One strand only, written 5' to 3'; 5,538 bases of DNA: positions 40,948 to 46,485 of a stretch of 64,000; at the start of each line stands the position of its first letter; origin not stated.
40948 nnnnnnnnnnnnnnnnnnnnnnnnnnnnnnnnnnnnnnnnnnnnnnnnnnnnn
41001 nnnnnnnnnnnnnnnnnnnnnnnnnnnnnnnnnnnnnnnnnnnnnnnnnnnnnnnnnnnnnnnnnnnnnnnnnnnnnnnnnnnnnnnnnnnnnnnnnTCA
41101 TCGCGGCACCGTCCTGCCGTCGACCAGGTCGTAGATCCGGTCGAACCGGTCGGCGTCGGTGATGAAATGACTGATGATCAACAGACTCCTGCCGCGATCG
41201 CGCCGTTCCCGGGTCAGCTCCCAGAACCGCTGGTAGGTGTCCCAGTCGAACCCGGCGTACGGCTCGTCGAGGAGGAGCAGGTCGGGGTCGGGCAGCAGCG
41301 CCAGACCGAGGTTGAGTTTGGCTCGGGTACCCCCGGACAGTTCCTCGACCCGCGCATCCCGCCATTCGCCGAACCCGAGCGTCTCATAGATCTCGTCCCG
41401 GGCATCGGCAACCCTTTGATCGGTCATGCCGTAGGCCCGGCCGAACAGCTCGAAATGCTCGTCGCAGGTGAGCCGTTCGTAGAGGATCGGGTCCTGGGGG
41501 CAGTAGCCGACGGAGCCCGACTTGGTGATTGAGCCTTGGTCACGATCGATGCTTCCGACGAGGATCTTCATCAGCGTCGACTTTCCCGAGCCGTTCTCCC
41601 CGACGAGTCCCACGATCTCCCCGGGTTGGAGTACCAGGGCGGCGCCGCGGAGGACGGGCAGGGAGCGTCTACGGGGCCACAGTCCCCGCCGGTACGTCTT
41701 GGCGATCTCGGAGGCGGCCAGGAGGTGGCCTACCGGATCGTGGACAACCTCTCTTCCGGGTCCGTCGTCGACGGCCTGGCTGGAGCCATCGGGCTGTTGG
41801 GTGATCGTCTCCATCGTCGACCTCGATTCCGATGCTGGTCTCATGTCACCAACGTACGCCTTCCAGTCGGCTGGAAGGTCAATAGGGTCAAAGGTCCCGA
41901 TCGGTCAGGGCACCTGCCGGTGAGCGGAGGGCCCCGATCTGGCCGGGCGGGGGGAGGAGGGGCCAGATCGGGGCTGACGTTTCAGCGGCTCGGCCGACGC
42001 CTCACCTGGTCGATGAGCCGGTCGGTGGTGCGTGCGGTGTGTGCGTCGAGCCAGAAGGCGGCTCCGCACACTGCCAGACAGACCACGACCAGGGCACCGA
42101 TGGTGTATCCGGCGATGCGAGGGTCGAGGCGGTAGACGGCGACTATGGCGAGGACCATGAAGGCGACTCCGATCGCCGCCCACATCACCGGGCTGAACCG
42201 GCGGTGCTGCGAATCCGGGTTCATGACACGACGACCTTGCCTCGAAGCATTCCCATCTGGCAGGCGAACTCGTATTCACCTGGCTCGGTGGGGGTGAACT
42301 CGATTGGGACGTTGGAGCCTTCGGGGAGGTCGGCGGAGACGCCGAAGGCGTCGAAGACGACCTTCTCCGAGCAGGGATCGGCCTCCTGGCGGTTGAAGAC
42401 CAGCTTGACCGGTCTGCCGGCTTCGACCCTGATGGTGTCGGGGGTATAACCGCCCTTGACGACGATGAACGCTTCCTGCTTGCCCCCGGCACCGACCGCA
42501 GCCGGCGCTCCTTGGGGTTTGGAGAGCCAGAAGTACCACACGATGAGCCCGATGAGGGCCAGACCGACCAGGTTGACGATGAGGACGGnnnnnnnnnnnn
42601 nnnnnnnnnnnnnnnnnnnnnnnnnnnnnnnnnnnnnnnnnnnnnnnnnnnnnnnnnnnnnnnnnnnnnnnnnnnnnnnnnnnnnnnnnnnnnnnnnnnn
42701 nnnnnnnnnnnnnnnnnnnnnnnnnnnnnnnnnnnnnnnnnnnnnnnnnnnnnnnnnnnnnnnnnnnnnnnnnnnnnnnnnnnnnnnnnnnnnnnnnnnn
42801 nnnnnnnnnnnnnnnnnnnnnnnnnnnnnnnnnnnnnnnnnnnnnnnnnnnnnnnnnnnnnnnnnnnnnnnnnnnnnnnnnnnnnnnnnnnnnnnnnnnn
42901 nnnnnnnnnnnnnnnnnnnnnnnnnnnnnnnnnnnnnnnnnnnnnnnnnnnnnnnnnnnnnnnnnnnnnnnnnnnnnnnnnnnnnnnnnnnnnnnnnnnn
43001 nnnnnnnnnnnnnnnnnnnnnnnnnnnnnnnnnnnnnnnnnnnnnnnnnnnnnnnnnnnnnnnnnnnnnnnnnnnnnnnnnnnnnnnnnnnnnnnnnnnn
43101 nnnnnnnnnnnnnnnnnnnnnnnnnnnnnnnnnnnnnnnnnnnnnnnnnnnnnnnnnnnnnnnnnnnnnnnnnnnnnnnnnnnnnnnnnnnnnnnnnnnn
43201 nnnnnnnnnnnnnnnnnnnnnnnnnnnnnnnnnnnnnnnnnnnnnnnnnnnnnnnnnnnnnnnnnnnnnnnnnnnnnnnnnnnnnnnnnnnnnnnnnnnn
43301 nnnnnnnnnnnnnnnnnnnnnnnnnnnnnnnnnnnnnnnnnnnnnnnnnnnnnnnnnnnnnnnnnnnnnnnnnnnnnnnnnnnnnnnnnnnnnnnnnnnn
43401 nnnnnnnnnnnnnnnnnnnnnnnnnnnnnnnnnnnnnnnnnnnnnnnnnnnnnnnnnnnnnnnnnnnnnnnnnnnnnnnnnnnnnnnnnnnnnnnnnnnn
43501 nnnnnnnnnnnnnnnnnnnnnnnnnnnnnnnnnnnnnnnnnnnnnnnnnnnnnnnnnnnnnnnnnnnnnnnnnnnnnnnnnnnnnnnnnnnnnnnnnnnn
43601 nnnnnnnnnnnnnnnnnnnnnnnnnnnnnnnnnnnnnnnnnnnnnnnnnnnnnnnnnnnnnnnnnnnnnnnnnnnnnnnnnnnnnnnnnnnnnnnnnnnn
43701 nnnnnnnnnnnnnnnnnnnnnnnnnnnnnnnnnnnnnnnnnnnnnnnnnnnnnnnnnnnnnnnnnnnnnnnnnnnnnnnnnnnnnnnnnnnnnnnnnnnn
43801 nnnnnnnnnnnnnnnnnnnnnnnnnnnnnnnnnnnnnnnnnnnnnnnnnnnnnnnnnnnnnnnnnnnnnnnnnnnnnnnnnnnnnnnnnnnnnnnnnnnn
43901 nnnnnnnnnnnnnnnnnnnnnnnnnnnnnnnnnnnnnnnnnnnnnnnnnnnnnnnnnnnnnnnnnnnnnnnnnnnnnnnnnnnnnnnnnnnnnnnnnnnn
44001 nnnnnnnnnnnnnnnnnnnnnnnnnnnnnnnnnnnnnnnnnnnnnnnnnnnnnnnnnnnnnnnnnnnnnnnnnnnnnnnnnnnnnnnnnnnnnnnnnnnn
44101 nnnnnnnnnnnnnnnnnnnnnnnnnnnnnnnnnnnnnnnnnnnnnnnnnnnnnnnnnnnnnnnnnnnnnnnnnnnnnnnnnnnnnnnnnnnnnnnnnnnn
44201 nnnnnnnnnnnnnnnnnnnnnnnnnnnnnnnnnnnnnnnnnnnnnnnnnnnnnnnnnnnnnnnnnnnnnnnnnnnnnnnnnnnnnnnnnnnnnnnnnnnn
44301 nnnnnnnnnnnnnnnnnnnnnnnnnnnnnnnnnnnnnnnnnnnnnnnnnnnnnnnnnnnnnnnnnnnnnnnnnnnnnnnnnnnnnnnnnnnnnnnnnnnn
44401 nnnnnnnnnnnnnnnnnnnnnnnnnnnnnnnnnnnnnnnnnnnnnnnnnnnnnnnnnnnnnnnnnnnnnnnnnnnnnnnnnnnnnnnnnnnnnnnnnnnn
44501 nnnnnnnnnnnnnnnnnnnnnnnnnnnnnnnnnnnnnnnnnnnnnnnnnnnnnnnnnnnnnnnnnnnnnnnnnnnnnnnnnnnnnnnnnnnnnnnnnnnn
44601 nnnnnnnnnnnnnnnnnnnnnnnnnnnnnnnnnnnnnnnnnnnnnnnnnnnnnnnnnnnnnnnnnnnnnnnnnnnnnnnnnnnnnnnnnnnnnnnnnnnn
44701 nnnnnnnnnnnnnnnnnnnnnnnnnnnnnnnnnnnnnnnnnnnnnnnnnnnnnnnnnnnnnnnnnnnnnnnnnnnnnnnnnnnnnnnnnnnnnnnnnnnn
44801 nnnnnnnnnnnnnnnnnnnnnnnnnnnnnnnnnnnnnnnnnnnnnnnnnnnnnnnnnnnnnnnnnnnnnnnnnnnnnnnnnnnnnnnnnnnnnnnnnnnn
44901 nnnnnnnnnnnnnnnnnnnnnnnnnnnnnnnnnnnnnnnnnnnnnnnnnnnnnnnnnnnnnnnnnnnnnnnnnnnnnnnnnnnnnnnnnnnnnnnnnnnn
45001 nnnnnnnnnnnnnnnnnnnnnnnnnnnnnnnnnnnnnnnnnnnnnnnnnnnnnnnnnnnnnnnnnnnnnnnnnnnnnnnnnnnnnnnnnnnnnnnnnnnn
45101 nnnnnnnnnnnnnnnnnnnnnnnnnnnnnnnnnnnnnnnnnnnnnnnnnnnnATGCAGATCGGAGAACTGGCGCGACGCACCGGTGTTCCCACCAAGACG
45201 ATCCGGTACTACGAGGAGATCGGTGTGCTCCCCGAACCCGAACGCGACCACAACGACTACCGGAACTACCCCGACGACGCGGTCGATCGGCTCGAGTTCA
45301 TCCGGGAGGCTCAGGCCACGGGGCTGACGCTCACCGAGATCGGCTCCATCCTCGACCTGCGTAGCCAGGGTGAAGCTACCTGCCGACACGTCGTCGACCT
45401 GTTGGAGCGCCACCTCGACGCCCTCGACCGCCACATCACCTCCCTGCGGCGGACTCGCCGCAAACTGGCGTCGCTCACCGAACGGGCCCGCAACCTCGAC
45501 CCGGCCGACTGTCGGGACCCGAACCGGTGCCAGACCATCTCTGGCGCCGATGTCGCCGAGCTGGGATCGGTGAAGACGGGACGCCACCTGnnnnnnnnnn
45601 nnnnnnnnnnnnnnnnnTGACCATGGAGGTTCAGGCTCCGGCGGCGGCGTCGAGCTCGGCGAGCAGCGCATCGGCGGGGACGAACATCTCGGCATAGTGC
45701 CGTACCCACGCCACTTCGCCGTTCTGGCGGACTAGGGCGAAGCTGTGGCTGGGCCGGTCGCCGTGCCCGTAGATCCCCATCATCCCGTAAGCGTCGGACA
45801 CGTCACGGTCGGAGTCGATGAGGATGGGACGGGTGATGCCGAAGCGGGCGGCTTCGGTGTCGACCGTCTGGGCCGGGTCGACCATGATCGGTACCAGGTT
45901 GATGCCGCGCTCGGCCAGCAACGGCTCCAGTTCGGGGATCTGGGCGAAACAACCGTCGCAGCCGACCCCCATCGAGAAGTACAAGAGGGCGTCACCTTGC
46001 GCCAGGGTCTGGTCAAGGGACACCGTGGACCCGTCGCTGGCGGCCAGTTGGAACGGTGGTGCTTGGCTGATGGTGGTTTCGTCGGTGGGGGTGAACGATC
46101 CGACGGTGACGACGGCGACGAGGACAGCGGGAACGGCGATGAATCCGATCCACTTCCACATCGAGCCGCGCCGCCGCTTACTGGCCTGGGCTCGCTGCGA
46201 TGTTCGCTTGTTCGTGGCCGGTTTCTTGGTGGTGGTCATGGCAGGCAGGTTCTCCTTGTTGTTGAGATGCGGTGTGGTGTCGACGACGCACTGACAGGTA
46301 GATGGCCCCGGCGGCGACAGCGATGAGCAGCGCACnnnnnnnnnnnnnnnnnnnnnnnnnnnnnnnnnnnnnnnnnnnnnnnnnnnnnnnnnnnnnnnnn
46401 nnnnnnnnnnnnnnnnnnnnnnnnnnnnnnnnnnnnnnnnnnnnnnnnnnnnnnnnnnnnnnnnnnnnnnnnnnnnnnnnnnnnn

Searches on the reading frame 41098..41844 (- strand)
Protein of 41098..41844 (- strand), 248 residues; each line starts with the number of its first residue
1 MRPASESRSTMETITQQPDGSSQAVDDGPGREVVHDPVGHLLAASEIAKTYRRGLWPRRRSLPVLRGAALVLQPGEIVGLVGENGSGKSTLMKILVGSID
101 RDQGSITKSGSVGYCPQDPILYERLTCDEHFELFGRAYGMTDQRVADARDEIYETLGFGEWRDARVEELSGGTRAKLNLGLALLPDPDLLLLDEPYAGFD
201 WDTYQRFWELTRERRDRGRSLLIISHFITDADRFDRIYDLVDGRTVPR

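Call 15: search_protein_families(library=pfam, proteins=[window:41098-41844:-], max_evalue=0.01)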
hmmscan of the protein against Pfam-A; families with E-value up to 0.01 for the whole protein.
window:41098-41844:- (248 aa): 5 families
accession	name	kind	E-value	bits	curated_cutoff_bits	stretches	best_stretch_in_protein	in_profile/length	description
PF00005.33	ABC_tran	-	1.7e-25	90.7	25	1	66-196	2-136/137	ABC transporter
PF13304.12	AAA_21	-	8.8e-10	39.6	27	2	77-104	1-30/304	AAA domain, putative AbiEii toxin, Type IV TA system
PF13191.12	AAA_16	-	0.0024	18.8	32.6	1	76-171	25-110/167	AAA ATPase domain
PF13555.12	AAA_29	-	0.0056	16.8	27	1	76-92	23-39/61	P-loop containing region of AAA domain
PF18751.7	Ploopntkinase3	-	0.0075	16.3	27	0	78-105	6-33/187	P-loop Nucleotide Kinase3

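Call 74: search_protein_families(library=ncbifam, proteins=[window:41098-41844:-], max_evalue=0.001)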
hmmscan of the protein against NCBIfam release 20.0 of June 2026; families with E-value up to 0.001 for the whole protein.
window:41098-41844:- (248 aa): 181 families (the best 25 are shown)
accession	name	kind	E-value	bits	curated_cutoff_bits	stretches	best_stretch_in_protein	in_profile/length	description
TIGR01188.1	drrA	subfamily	1.7e-30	106.4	312.45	1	65-235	9-192/302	daunorubicin resistance ABC transporter, ATP-binding protein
NF033858.1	ABC2_perm_RbbA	equivalog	2.9e-29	101.6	1050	1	71-238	288-468/909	ribosome-associated ATPase/putative transporter RbbA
NF010060.0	PRK13537.1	equivalog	7.1e-28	97.4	521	1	65-243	31-222/314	nodulation factor ABC transporter ATP-binding protein NodI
NF040873.1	AztA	equivalog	1.5e-27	96.4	220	1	61-237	4-188/191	zinc ABC transporter ATP-binding protein AztA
NF010059.0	PRK13536.1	equivalog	4.1e-26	91.5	549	1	64-245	58-252/342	nodulation factor ABC transporter ATP-binding protein NodI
TIGR01288.1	nodI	equivalog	1.8e-25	89.6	424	1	71-244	26-212/303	nodulation factor ABC transporter ATP-binding protein NodI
TIGR04406.1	LPS_export_lptB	equivalog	5.9e-25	88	240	1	61-245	13-213/239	LPS export ABC transporter ATP-binding protein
NF000355.4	ribo_prot_ABC_F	equivalog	2.3e-24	86.1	380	1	64-228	17-174/499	ribosomal protection-like ABC-F family protein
TIGR03864.1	PQQ_ABC_ATP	hypoth_equivalog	2.4e-23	82.8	302.25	1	64-244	16-209/236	ABC transporter, ATP-binding subunit, PQQ-dependent alcohol dehydrogenase system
TIGR03740.1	galliderm_ABC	subfamily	6.5e-22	78.3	309.75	1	64-232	15-188/223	lantibiotic protection ABC transporter ATP-binding subunit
NF000171.1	ABCF_producer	exception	6.9e-22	77.6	800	2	60-126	14-82/541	TlrC/CarA/OleB/SrmB family ABC-F type ribosomal protection protein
TIGR03522.1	GldA_ABC_ATP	equivalog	7.4e-22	78.2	402.6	1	69-202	22-167/301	gliding motility-associated ABC transporter ATP-binding subunit GldA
TIGR02857.1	CydD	equivalog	1.1e-21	77.4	435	1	60-240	334-529/529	thiol reductant ABC exporter subunit CydD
NF009945.0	PRK13409.1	equivalog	4.2e-21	75.3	469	1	72-232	363-519/592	ribosome biogenesis/translation initiation ATPase RLI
TIGR03771.1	anch_rpt_ABC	equivalog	1.4e-20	74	268.8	1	72-237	3-183/223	anchored repeat-type ABC transporter ATP-binding subunit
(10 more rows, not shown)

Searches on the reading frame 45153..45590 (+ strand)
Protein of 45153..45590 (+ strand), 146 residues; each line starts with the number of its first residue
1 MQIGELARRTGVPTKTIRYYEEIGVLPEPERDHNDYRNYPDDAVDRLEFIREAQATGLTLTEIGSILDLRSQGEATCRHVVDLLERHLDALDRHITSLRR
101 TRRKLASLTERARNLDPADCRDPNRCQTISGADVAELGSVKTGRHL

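Call 74: search_protein_families(library=ncbifam, proteins=[window:45153-45590:+], max_evalue=0.001)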
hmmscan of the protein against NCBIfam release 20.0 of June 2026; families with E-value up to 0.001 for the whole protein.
window:45153-45590:+ (146 aa): 15 families
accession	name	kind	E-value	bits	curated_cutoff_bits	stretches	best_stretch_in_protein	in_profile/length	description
TIGR02047.1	CadR-PbrR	equivalog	1.8e-29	102.4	151.45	1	1-115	1-115/127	Cd(II)/Pb(II)-responsive transcriptional regulator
TIGR02051.1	MerR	equivalog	2.9e-26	92.2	150.85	1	2-114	1-111/124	mercury resistance transcriptional regulator MerR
TIGR02044.1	CueR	equivalog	9.2e-26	90.4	147.4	1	1-120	1-120/127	Cu(I)-responsive transcriptional regulator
NF007069.0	PRK09514.1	equivalog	2.1e-22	79.6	143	1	2-110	3-112/141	Zn(2+)-responsive transcriptional regulator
TIGR02043.1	ZntR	equivalog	1.7e-21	76.7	167.95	1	1-110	2-112/131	Zn(2+)-responsive transcriptional regulator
NF007590.0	PRK10227.1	equivalog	2.6e-18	66.4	244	1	1-121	1-121/135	Cu(I)-responsive transcriptional regulator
NF041849.1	trans_regNmlR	equivalog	1.6e-16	60.4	175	1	1-107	1-107/117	stress response transcriptional regulator NmlR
NF010315.0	PRK13752.1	subfamily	3.4e-14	53.1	261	1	2-108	9-113/144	mercury resistance transcriptional regulator MerR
TIGR01950.1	SoxR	equivalog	1.3e-13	50.9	116.9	1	1-107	2-108/142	redox-sensitive transcriptional activator SoxR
NF047375.1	HeatShock_HspR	equivalog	1.1e-08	34.9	105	1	3-83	6-86/92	heat shock protein transcriptional repressor HspR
NF053782.1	ChlnTransRegdde3219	equivalog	2.7e-08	33.6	450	1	2-101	8-105/278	choline utilization transcriptional activator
NF050798.1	TF_FtsR_Actino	equivalog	3.8e-07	30.4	150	1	16-106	21-115/223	transcriptional regulator FtsR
TIGR02054.1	MerD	equivalog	8.5e-06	26.3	103.65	1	2-112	5-113/120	mercuric resistance transcriptional repressor MerD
NF053740.1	TransRegTnrAGPos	equivalog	2e-05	24.7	140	1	1-72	13-83/108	hypothetical protein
NF047377.1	heat_HspR_dupli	exception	3.2e-05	23.5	300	1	14-119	19-123/214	heat shock protein transcriptional repressor HspR, fused homodimer type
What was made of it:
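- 45153..45593 (+): MerR-family metal regulator (146 aa; C77, C120, C126), divergent from copA. Candidate activator of the three operator-bearing promoters. NCBIfam gives sub-threshold hits to CadR/PbrR (102 bits), MerR (92) and CueR (90) (call 74).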

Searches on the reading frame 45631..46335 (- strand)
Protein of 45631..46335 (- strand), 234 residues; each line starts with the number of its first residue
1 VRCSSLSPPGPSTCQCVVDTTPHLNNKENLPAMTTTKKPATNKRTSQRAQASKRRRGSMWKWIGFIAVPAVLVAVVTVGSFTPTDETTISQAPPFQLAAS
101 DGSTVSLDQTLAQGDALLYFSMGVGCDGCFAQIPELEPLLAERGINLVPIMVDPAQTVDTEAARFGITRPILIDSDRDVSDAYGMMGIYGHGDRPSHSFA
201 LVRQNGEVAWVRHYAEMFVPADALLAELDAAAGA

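Call 14: search_protein_families(library=pfam, proteins=[window:45631-46335:-], max_evalue=0.01)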
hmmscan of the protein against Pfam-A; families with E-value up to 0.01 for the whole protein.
window:45631-46335:- (234 aa): 3 families
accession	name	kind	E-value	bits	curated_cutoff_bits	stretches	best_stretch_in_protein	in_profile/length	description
PF08534.16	Redoxin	-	7.3e-13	49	26.6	1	91-211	5-131/148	Redoxin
PF00578.27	AhpC-TSA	-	2e-12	47.6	26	1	91-208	4-121/124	AhpC/TSA family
PF13728.12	TraF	-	0.0022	18.3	23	0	110-167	126-190/224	F plasmid transfer operon protein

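Call 74: search_protein_families(library=ncbifam, proteins=[window:45631-46335:-], max_evalue=0.001)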
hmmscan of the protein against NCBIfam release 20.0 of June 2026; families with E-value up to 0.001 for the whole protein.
window:45631-46335:- (234 aa): 3 families
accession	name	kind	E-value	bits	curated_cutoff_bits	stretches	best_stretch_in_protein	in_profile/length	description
NF002854.0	PRK03147.1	subfamily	1.6e-09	37.9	170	1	52-187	2-139/176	thiol-disulfide oxidoreductase ResA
NF006960.0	PRK09437.1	equivalog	3.8e-05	23.6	140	1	90-187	8-107/156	thioredoxin-dependent thiol peroxidase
NF040769.1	SelL_rel_redox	subfamily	5.7e-05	22.8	120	1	91-185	2-100/173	SelL-related redox protein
